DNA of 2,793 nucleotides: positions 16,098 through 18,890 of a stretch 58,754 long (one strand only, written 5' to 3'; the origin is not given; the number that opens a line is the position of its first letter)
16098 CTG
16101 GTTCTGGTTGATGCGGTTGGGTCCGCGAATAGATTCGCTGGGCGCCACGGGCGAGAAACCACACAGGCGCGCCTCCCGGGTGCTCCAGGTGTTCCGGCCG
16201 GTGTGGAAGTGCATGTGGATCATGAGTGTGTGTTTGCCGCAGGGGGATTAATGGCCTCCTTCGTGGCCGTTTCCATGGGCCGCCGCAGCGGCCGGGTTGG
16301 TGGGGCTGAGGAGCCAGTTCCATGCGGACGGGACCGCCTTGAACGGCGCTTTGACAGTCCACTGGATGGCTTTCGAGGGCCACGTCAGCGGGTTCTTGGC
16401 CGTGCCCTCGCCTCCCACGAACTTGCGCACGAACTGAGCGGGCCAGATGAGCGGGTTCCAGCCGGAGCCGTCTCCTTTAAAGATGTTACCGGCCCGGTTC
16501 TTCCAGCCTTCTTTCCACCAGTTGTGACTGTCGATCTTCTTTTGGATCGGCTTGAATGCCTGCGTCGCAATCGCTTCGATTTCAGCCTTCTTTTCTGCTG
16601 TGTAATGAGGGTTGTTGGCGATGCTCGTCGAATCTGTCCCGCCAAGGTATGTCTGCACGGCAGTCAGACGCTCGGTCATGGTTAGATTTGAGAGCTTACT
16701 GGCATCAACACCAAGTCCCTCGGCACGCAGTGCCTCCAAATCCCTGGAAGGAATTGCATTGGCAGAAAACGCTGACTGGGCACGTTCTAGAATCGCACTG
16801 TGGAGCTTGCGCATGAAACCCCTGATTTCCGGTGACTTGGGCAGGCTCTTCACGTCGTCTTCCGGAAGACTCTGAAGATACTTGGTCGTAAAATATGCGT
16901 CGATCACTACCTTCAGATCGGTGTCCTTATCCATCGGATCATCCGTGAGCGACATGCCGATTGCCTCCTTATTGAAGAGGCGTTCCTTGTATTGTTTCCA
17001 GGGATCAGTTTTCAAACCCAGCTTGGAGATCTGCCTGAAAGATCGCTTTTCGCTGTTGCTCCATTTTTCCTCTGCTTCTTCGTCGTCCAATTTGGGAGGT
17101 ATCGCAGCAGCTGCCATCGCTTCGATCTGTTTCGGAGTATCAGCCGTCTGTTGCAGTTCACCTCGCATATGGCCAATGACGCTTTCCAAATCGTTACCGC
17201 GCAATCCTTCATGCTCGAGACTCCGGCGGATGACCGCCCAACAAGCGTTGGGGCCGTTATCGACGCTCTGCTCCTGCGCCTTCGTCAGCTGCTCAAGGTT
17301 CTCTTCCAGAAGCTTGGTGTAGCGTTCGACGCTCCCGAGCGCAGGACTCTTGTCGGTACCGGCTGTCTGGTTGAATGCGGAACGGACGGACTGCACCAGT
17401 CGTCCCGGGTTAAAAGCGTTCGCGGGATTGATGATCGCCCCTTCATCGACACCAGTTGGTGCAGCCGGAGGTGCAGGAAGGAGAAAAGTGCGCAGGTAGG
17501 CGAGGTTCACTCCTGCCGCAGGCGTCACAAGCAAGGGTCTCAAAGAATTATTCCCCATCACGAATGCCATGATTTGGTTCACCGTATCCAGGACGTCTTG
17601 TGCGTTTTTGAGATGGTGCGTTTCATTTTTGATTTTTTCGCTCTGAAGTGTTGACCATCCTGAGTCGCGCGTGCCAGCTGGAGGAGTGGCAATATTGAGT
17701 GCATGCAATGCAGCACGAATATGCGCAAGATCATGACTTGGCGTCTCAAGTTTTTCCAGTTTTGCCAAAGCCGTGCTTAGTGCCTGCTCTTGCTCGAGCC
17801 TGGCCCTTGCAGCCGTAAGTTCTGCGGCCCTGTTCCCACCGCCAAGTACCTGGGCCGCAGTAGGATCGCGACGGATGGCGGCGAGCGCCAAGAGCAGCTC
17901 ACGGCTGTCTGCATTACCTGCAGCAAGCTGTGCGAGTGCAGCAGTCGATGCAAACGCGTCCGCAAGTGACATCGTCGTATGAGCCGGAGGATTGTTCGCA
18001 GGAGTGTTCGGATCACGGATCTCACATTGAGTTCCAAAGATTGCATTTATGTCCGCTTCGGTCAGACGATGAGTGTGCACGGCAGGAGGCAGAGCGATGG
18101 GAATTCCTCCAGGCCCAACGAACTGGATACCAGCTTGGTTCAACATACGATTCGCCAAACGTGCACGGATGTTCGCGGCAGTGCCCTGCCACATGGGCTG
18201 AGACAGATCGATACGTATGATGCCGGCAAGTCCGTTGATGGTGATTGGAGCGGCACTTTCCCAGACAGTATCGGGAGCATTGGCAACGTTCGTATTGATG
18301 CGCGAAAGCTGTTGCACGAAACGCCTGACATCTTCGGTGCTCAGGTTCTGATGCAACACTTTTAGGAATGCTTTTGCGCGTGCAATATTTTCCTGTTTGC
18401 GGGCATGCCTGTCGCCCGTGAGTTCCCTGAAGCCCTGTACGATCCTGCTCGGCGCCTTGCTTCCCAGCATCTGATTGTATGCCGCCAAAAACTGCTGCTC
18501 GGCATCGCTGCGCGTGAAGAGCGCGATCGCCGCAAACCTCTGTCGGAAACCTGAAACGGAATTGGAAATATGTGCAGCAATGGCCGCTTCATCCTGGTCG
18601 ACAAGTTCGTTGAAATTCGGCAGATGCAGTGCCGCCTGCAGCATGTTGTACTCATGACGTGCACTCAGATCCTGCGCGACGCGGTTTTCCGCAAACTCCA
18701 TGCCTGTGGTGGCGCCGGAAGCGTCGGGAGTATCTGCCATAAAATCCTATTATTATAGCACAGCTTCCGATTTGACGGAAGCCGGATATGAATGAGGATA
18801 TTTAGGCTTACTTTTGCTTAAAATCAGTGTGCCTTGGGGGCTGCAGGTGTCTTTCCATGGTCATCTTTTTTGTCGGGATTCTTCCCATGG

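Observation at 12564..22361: Four-gene operon of large ORFan proteins (484, 676, 830 and 1219 aa): best candidate for an undescribed system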

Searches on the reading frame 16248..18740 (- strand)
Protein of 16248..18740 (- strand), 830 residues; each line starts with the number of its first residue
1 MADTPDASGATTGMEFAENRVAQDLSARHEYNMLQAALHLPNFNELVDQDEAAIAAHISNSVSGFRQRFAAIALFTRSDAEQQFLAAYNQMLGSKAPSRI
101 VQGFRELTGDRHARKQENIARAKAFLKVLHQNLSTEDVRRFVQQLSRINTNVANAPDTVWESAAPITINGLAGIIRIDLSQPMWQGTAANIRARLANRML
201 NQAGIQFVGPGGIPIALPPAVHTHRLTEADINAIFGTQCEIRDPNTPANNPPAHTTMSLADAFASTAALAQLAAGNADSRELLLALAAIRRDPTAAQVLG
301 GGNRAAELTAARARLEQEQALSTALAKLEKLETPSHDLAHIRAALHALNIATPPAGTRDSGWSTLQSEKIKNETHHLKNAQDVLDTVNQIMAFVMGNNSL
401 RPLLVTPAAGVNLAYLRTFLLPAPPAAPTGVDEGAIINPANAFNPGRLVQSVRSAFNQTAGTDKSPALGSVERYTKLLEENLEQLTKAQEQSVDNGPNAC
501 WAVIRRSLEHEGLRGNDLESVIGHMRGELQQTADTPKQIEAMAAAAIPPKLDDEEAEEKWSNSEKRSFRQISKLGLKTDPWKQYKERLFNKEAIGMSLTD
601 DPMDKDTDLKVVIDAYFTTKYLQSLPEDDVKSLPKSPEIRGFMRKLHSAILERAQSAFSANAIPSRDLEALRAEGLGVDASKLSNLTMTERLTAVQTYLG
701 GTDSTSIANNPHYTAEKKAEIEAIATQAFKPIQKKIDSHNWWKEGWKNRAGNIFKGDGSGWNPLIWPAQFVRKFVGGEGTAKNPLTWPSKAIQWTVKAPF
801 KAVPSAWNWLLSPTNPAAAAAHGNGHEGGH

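Call 8: search_protein_families(library=pfam, proteins=[window:16248-18740:-], max_evalue=1)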
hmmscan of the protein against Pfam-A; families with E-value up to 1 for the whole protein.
window:16248-18740:- (830 aa): 0 families

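Call 9: search_protein_families(library=ncbifam, proteins=[window:16248-18740:-], max_evalue=1)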
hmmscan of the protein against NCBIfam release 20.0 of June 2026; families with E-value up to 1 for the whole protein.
window:16248-18740:- (830 aa): 0 families

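Call 14: find_homologous_proteins(query=window:16248-18740:-, max_evalue=0.001)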
Query window:16248-18740:- (830 aa): 3 proteins with E <= 0.001 among 8000 candidates.
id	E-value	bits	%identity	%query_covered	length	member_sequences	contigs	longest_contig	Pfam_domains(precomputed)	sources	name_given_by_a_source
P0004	0.0e+0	1861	100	100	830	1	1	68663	-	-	-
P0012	5.7e-165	569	41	92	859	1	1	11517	-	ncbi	-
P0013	9.4e-26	109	40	21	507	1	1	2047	-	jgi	jgi:hypothetical protein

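Call 16: find_encoding_contigs(protein=P0012, flank=10000)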
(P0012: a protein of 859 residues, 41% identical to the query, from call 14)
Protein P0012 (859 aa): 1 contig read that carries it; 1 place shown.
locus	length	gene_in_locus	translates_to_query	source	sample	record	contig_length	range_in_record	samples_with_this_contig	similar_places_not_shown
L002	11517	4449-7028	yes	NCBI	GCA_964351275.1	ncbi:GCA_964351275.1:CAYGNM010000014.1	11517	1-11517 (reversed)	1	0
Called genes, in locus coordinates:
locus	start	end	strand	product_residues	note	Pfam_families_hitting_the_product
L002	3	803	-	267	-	?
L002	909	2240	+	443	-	-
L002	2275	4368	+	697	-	-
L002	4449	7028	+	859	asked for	-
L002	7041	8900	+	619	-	-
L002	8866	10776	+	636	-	-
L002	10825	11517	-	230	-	?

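Call 27: find_related_loci(query=A1, collection=genome_contigs, flank=10000)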
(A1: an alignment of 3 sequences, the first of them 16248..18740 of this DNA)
Query A1 (830 aa) in genome_contigs; peptide patterns used: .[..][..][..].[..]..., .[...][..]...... (x = any residue, [..] = any of these).
182 stretches matched a pattern; 2 encode a relative of the query (tblastn E <= 1e-3); 2 distinct loci.
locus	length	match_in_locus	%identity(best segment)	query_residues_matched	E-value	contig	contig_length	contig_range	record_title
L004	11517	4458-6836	41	8-772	7e-175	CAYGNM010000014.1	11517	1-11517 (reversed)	MAG TPA_asm: uncultured Candidatus Peribacteria bacterium isolate ERP113451_co5_24 genome assembly, contig: NODE_3319_le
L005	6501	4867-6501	28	118-595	2e-20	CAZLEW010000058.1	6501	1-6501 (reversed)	MAG TPA_asm: uncultured Candidatus Peribacteria bacterium isolate SRP286056_co1_18 genome assembly, contig: NODE_16632_l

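Call 40: search_solved_structures(query=A1, max_evalue=1)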
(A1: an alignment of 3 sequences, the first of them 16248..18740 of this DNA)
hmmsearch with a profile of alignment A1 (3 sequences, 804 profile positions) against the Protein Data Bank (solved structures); distinct sequences matched with E-value up to 1: 0.

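Call 44: search_protein_families(library=phrogs, proteins=[window:16248-18740:-], max_evalue=0.1)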
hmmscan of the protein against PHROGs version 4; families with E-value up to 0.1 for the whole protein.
window:16248-18740:- (830 aa): 2 families
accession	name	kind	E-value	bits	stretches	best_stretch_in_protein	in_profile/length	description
phrog_2637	-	unknown function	0.0075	17.2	0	116-155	6-45/60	-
phrog_695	-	DNA, RNA and nucleotide metabolism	0.015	15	1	485-587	187-288/704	DNA polymerase/primase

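Call 45: search_protein_families(library=padloc, proteins=[window:16248-18740:-], max_evalue=0.1)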
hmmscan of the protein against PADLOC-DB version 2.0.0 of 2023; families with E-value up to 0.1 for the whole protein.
window:16248-18740:- (830 aa): 0 families

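Call 46: search_protein_representatives(alignment_id=A1)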
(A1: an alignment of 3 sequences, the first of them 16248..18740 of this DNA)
Query: 3 sequences, 804 profile positions. Proteins with E-value up to 0.001 (for the whole library): 57; up to 1e-10: 52; up to 1e-30: 45. The best 57 are listed.
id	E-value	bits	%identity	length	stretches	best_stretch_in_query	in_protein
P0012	0.0e+00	1512.2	-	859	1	1-801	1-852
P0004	0.0e+00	1495.3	-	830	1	3-804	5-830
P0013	9.0e-175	599.8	-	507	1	102-534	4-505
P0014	2.1e-132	459.7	-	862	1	14-746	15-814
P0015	3.8e-130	452.2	-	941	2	222-727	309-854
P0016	3.9e-122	425.7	-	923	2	419-760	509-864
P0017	1.1e-111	391.2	-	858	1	14-721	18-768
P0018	2.1e-110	386.9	-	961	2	233-749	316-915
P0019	1.9e-108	380.5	-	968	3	395-745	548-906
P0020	1.5e-106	374.1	-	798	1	125-705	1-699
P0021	8.9e-105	368.3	-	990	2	223-754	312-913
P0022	1.4e-103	364.4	-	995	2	209-779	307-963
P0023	1.9e-103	363.9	-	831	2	165-746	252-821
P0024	7.4e-103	362.0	-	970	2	229-746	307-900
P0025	5.5e-102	359.1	-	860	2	234-770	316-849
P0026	1.3e-101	357.8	-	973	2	179-743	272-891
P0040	1.4e-74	268.5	-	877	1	11-751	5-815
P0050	4.2e-47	177.6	-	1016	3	457-725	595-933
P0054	4.6e-37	144.3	-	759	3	425-714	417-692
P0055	2.5e-34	135.3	-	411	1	556-724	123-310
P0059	8.8e-21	90.5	-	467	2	476-676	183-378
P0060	3.1e-17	78.8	-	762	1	469-771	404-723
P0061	2.1e-11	59.5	-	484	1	517-718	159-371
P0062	7.5e-11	57.7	-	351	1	525-731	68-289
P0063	2.9e-10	55.7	-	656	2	527-752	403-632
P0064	2.4e-09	52.7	-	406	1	514-723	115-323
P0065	7.4e-08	47.8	-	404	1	517-748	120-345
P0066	5.6e-06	41.5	-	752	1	477-783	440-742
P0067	1.0e-04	37.4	-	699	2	535-746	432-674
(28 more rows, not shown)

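Call 52: find_related_loci(query=A3, collection=metagenome_contigs, flank=10000)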
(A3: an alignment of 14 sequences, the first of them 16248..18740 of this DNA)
Query A3 (830 aa) in metagenome_contigs; peptide patterns used: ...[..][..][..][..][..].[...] (x = any residue, [..] = any of these).
21 stretches matched a pattern; 2 encode a relative of the query (tblastn E <= 1e-3); 2 distinct loci.
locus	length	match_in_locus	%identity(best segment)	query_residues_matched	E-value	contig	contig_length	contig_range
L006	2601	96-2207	32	177-766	6e-40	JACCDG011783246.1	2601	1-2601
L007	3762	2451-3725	28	320-739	5e-38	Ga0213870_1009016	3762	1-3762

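Call 53: find_encoding_contigs(protein=P0014, flank=10000, max_places=3)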
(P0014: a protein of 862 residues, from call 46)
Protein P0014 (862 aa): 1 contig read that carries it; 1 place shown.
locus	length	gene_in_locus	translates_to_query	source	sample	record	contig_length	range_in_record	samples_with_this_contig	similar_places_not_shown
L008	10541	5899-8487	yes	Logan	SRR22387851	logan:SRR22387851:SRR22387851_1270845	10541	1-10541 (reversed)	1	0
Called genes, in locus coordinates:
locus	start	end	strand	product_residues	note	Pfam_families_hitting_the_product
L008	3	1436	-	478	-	?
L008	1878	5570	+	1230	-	PF00932:LTD, PF18911:PKD_4 (weak), PF00932:LTD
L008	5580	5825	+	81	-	-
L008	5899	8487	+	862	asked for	-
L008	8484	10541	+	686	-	?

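Call 54: find_encoding_contigs(protein=P0017, flank=10000, max_places=3)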
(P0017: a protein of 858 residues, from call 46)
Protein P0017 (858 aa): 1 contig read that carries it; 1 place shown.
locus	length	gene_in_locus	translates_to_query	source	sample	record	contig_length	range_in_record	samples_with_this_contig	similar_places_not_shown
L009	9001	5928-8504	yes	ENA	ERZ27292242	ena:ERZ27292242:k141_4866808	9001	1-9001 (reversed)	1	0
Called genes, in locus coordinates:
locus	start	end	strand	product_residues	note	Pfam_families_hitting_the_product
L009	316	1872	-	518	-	PF12072:RNase_Y_N, PF00013:KH_1, PF01966:HD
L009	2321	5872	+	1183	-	PF00932:LTD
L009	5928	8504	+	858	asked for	-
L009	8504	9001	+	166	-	?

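Call 55: find_encoding_contigs(protein=P0015, flank=10000, max_places=3)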
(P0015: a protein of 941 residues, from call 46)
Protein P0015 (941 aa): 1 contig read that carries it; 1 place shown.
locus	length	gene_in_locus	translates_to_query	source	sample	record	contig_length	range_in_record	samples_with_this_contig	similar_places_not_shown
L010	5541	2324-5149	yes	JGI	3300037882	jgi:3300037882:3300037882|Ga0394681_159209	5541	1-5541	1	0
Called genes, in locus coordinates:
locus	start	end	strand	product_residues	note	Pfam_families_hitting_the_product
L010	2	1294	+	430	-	?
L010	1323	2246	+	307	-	-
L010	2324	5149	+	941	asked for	-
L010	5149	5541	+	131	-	?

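Call 56: find_encoding_contigs(protein=P0040, flank=10000, max_places=3)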
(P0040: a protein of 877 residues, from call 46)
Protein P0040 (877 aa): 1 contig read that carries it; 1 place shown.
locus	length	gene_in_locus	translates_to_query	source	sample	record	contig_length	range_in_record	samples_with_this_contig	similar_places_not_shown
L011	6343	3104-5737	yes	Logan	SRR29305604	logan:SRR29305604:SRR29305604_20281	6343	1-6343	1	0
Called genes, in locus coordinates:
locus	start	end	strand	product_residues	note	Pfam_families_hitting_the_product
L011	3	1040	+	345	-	?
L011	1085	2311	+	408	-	-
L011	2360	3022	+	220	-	-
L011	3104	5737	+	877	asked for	-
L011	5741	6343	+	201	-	?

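Call 57: find_encoding_contigs(protein=P0022, flank=10000, max_places=3)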
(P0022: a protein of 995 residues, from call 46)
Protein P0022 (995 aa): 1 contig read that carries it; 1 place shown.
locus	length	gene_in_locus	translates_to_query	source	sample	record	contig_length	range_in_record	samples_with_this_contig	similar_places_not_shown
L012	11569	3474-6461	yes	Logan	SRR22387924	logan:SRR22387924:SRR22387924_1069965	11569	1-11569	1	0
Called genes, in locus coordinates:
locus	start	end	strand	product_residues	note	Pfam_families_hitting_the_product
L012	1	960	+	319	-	?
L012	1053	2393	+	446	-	-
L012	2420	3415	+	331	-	-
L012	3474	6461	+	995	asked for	-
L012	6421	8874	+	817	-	-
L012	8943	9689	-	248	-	-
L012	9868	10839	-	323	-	-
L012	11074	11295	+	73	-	-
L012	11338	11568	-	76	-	?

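Call 59: predict_structure(alignment_id=A2)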
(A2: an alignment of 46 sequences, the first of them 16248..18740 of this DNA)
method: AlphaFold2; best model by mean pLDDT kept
length: 830 residues; sequences in the alignment: 46
mean_pLDDT: 80.5   pTM: 0.71
mean pLDDT of the five models: 80.5, 78.6, 77.7, 76.7, 73.9
residues with pLDDT >= 90: 326; 70-90: 318; 50-70: 98; < 50: 88
segments of 3 or more residues with pLDDT < 50: 1-17, 704-706, 765-769, 775-830
pLDDT, mean of each block of 10 residues (from residue 1): 42 48 89 88 93 88 76 69 83 64 76 88 89 84 78 71 95 94 90 96 95 92 96 95 70 85 87 89 91 86 78 93 96 92 95 85 93 95 94 88 76 84 62 84 92 91 89 96 88 82 92 85 88 88 91 77 68 74 95 96 88 94 91 93 96 84 56 70 82 89 53 81 96 90 85 59 49 44 41 38 36 39 33
secondary structure, 60 per line:
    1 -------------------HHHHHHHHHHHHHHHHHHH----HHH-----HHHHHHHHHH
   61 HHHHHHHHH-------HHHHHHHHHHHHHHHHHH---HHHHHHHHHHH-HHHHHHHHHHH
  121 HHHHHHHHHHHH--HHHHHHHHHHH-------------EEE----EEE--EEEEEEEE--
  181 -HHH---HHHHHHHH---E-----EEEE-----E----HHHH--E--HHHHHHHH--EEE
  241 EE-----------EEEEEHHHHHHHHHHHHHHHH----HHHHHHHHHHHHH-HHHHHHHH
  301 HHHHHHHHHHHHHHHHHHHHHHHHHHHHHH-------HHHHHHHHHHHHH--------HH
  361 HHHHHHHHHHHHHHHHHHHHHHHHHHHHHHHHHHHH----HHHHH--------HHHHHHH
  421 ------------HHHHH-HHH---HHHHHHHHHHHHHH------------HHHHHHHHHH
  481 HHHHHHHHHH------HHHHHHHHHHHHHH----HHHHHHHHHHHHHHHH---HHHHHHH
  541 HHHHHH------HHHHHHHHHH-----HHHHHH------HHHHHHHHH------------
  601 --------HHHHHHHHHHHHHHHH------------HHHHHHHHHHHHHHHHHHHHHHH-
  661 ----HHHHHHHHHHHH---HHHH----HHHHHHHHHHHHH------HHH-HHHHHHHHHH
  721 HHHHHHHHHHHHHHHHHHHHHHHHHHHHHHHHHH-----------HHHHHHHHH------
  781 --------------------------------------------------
elements in order (helices of 4 or more, strands of 3 or more residues): H20-38 H51-69 H77-94 H98-108 H110-132 H135-145 E159-161 E166-168 E171-178 H188-195 E205-208 H219-222 H228-235 E238-242 E254-258 H259-274 H279-291 H293-330 H338-350 H359-396 H401-405 H414-420 H433-437 H445-458 H471-490 H497-510 H515-530 H534-546 H553-562 H568-573 H580-588 H609-624 H637-659 H665-676 H680-683 H688-700 H711-754 H766-774
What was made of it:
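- C folds confidently from its family alignment, so it is a real, co-evolving protein (call 59).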

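Call 63: fold_search(model_id=the predicted structure, library=pdb)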
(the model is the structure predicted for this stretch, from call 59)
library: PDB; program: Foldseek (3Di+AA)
matches with E <= 10: 262; with E <= 0.001: 0
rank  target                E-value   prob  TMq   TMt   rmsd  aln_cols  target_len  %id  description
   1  9exz_C                1.8e-02  0.16  0.07  0.09  34.5       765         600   13  Efficient and scalable protein design using a relaxed sequence space (released 2024-10-16)
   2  9exz_A                2.8e-02  0.15  0.07  0.09  34.0       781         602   13  Efficient and scalable protein design using a relaxed sequence space (released 2024-10-16)
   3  6eia                  1.1e-01  0.14  0.07  0.11  33.0       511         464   11  PepTSt in complex with HEPES (100 mM) (released 2018-02-21)
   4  6gs1_A                2.0e-01  0.14  0.09  0.13  33.0       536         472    8  Crystal structure of peptide transporter DtpA-nanobody in MES buffer (released 2019-01-30)
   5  8b37_A                2.5e-01  0.09  0.09  0.11  33.5       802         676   11  Crystal structure of Pyrobaculum aerophilum potassium-independent proton pumping membrane integral pyrophosphatase in  (released 2024-01-17)
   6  7n6g_1H               3.0e-01  0.08  0.09  0.09  29.1       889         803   11  C1 of central pair (released 2022-05-18)
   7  4ikz                  3.3e-01  0.11  0.08  0.11  31.3       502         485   12  Crystal structure of peptide transporter POT (E310Q mutant) in complex with alafosfalin (released 2013-07-10)
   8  5d58                  3.4e-01  0.09  0.07  0.11  31.0       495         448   11  In meso in situ serial X-ray crystallography structure of the PepTSt-Ala-Phe complex at 100 K (released 2016-01-13)
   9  9sob_R                3.4e-01  0.06  0.07  0.05  33.9       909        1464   10  Structural Model of the Nuclear Pore Complex in Arabidopsis thaliana (released 2025-11-05)
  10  9sob_T                3.7e-01  0.04  0.07  0.07  38.5       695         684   11  Structural Model of the Nuclear Pore Complex in Arabidopsis thaliana (released 2025-11-05)
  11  9og9                  4.8e-01  0.04  0.07  0.07  32.7       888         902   10  Cryo-EM structure of human full-length XPO1 (unliganded) (released 2025-11-26)
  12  4a0c_A                5.4e-01  0.04  0.08  0.06  34.1       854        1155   11  Structure of the CAND1-CUL4B-RBX1 complex (released 2011-11-30)
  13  1u6g_C                5.8e-01  0.04  0.08  0.06  33.2       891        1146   10  Crystal Structure of The Cand1-Cul1-Roc1 Complex (released 2004-12-14)
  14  6qh6_A                6.1e-01  0.05  0.08  0.10  30.2       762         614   14  AP2 clathrin adaptor core with two cargo peptides in open+ conformation (released 2019-09-04)
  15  9hny_DG               6.6e-01  0.05  0.06  0.08  30.9       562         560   13  Mitoribosomal small subunit in complex with Mettl15 and Mettl17 (released 2025-03-26)
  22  9g8j_D                7.8e-01  0.03  0.08  0.08  37.1       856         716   10  Structure of K+-dependent Na+-PPase from Thermotoga maritima in complex with zoledronate (released 2025-06-04)
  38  2nrj                  1.1e+00  0.04  0.05  0.10  42.0       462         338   11  Crystal Structure of Hemolysin binding component from Bacillus cereus (released 2006-11-14)
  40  9bv2_U                1.2e+00  0.04  0.08  0.08  30.6       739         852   11  M2B Midnolin-Proteasome (translocating) (released 2025-06-11)
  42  9bv3_V                1.2e+00  0.02  0.05  0.07  35.5       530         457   12  M1B Midnolin-Proteasome (released 2025-06-11)
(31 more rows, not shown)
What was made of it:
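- On Any protein with a solved structure (PDB): Foldseek of the C model (pLDDT 80.5) gives best E 0.018 with TM<0.1 (call 63).
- On Alpha-pore-forming toxins of the ClyA/Hbl/Mak superfamily: For C, matches to AhlB and Hbl-B have E about 1 (call 63).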

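Call 68: find_related_loci(query=A3, collection=viral_contigs, flank=10000)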
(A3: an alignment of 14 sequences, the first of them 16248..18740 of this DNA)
Query A3 (830 aa) in viral_contigs; peptide patterns used: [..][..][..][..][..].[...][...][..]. (x = any residue, [..] = any of these).
22 stretches matched a pattern, but none encodes a relative of the query by tblastn (E <= 1e-3).
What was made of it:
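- On Prophage / mobile element: No IMG/VR relatives (call 68).
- No PHROG hits (call 44) and no relatives in IMG/VR (call 68).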

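Call 70: fold_search(model_id=the predicted structure, library=viral)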
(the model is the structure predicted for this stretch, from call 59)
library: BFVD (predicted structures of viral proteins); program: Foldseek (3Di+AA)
matches with E <= 10: 188; with E <= 0.001: 0
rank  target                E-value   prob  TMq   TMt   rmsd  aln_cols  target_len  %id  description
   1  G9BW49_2              6.0e-02  0.11  0.08  0.08  68.7       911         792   12  (no name in the UniProt tables at hand)
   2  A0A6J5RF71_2          7.1e-02  0.12  0.08  0.07  28.3       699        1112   10  Large polyvalent protein associated domain-containing protein [uncultured Caudovirales phage]
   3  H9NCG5                7.4e-02  0.08  0.07  0.06  61.5       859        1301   11  (no name in the UniProt tables at hand)
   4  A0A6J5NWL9            8.7e-02  0.12  0.09  0.07  36.1       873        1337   12  Large polyvalent protein associated domain-containing protein [uncultured Caudovirales phage]
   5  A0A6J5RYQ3            1.3e-01  0.16  0.09  0.11  46.1       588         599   13  Uncharacterized protein [uncultured Caudovirales phage]
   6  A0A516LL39            1.3e-01  0.11  0.07  0.09  37.0       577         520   14  (no name in the UniProt tables at hand)
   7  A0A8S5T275            1.4e-01  0.13  0.07  0.09  39.1       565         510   12  Tail tape measure (Fragment) [Siphoviridae sp. ctnR15]
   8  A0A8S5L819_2          2.5e-01  0.06  0.08  0.06  64.4       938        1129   10  Minor tail protein [Siphoviridae sp. ctDmQ3]
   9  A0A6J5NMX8            2.7e-01  0.08  0.08  0.10  77.5       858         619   11  Uncharacterized protein [uncultured Caudovirales phage]
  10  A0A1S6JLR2            2.7e-01  0.04  0.06  0.07  48.4       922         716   12  Capsid portal protein [Herpesvirus ateles type 1 (strain Lennette)]
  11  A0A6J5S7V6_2          2.9e-01  0.06  0.08  0.07  30.9       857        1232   11  Large polyvalent protein associated domain-containing protein [uncultured Caudovirales phage]
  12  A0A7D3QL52            3.1e-01  0.15  0.09  0.14  22.0       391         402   12  ORF48 [Human herpesvirus 8]
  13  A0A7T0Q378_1          3.3e-01  0.15  0.09  0.09  36.2       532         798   11  Tape measure protein [Gordonia phage NancyRae]
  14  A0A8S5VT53            3.4e-01  0.08  0.08  0.09  41.4       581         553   10  (no name in the UniProt tables at hand)
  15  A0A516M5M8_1          3.5e-01  0.04  0.08  0.05  40.3       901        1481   10  (no name in the UniProt tables at hand)
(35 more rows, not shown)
